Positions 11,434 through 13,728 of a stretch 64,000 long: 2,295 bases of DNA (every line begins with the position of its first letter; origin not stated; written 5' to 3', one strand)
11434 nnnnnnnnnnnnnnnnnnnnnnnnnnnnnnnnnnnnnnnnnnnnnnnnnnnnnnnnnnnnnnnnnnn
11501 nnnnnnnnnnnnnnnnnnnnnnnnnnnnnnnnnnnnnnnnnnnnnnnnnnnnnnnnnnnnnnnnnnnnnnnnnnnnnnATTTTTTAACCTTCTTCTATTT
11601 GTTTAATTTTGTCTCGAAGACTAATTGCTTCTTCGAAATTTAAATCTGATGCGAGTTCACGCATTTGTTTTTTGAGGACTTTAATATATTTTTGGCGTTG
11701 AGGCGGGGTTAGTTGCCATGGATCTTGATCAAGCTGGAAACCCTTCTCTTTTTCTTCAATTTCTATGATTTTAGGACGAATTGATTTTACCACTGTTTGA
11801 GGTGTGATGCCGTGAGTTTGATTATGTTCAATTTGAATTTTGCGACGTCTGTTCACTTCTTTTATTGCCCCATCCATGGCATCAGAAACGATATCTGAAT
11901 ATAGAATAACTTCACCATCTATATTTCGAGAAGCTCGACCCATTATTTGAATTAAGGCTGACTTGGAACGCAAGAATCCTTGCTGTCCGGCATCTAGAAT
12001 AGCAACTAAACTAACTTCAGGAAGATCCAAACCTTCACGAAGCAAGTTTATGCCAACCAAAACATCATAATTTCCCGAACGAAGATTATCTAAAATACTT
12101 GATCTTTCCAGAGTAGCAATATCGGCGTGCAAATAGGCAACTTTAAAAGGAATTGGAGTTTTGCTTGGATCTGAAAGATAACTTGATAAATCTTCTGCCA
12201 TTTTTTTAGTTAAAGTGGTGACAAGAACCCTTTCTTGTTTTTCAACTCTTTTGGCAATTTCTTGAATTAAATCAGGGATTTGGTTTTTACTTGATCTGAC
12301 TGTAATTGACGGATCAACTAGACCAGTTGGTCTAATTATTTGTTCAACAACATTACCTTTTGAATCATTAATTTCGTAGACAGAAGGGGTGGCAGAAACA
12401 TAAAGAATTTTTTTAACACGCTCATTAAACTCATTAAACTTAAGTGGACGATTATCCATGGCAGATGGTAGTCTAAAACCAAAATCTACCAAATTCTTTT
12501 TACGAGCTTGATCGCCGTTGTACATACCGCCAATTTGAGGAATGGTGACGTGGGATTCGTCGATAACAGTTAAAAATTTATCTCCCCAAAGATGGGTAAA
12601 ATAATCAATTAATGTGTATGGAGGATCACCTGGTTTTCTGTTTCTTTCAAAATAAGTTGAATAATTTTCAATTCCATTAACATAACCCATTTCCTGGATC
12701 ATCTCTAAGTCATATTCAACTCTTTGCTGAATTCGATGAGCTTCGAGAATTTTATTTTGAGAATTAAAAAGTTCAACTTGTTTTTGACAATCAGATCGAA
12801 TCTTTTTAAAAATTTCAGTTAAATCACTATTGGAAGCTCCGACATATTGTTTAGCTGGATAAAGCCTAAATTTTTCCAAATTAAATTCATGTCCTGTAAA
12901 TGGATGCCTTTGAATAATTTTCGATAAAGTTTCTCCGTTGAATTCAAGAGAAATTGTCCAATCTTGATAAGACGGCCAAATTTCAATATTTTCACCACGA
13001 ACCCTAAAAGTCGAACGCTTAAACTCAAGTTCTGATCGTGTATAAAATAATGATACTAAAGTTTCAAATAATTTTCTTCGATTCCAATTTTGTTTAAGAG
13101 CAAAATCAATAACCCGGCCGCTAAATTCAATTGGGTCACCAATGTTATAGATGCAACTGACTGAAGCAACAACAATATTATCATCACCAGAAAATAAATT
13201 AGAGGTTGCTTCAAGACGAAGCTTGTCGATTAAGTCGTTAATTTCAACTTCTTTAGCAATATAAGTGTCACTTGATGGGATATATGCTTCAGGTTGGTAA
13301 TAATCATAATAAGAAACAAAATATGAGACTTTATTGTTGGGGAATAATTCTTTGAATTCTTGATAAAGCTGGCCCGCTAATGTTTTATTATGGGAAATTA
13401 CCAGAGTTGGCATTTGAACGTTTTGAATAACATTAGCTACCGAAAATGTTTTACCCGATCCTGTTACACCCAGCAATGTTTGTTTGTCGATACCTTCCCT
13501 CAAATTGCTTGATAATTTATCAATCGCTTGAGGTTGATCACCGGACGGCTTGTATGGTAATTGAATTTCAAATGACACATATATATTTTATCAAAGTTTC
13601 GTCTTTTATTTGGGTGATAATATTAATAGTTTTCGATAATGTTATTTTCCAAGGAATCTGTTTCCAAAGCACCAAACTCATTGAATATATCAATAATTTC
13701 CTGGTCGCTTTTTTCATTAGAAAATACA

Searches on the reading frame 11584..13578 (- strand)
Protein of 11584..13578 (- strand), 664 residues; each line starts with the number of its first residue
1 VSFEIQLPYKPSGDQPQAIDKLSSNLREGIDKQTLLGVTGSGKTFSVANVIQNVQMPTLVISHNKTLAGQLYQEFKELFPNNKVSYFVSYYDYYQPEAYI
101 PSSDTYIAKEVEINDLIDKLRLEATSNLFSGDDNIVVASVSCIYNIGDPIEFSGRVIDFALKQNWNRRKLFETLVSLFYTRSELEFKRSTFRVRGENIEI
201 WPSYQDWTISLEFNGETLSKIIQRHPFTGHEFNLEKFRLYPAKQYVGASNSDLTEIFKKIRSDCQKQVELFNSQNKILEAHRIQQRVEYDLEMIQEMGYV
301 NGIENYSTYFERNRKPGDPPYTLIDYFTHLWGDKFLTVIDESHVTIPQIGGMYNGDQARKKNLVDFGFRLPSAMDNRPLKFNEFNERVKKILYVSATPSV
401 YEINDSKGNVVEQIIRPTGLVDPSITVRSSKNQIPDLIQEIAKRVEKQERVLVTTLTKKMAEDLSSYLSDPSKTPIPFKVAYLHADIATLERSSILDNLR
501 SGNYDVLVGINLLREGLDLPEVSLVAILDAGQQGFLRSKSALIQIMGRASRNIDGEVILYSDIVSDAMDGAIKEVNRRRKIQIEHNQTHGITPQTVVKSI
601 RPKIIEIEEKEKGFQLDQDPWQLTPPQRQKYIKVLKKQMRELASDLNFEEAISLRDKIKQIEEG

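Call 65: search_protein_families(library=pfam, proteins=[window:11584-13578:-], max_evalue=0.0001)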
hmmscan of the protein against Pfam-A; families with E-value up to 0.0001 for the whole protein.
window:11584-13578:- (664 aa): 6 families
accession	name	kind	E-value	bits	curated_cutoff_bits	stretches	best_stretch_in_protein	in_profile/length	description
PF00271.37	Helicase_C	-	6.8e-19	68.6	23.5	1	436-551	5-108/110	Helicase conserved C-terminal domain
PF12344.14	UvrB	-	3.6e-17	62.4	27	1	559-601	1-43/43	Ultra-violet resistance protein B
PF17757.6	UvrB_inter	-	4.7e-17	62.3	22.9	1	158-245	2-91/91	UvrB interaction domain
PF04851.21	ResIII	-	9.6e-10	39.1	22.5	1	11-85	4-83/164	Type III restriction enzyme, res subunit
PF02151.25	UVR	-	2.2e-08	34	21.5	1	630-663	2-35/36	UvrB/uvrC motif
PF00270.35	DEAD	-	1.7e-05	25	26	0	15-89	4-81/167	DEAD/DEAH box helicase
